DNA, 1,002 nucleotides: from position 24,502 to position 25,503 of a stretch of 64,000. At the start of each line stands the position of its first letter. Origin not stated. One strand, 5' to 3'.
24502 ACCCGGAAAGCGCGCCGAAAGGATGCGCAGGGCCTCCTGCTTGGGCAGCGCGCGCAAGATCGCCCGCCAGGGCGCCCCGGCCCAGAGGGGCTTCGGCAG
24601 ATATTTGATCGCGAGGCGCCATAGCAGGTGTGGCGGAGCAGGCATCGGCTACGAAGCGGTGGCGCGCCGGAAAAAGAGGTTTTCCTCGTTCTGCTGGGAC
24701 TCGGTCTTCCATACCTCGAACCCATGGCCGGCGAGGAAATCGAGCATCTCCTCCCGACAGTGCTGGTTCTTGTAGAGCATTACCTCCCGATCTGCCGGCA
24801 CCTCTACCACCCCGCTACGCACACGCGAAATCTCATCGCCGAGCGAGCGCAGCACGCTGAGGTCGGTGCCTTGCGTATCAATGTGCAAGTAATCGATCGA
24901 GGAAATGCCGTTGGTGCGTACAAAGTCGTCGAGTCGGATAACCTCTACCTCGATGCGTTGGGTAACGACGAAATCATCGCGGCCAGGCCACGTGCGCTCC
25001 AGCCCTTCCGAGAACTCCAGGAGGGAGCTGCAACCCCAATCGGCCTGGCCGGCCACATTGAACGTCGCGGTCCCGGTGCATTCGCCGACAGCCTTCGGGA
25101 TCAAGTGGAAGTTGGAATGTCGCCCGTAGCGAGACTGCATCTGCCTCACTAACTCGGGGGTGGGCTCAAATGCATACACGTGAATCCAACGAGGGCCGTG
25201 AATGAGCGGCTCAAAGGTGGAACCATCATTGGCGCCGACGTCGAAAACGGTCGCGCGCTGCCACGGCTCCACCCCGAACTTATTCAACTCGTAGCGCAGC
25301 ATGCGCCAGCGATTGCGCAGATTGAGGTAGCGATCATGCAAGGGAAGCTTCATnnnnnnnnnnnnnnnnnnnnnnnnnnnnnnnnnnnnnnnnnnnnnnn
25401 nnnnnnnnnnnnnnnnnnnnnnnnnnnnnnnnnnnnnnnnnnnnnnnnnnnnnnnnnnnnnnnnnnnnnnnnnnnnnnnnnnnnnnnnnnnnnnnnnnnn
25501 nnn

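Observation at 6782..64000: Giant PEP-CTERM protein directly upstream of a 22-gene methylated-glycan operon: candidate dedicated surface glyco-adhesin system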

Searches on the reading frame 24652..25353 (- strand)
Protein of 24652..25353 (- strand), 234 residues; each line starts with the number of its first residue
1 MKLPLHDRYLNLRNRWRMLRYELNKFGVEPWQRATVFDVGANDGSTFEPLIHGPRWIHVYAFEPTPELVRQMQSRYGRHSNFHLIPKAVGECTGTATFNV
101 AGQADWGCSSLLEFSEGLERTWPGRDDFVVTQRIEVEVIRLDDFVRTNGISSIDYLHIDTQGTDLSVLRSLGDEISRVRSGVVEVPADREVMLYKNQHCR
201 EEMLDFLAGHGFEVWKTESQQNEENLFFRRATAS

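Call 7: search_protein_families(library=pfam, proteins=[window:24652-25353:-], max_evalue=0.01)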
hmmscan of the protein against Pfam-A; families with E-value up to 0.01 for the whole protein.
window:24652-25353:- (234 aa): 1 family
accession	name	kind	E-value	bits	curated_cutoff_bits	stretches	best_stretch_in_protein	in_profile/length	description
PF05050.19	Methyltransf_21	-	2.3e-21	77.1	22.7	1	38-213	1-172/173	Methyltransferase FkbM domain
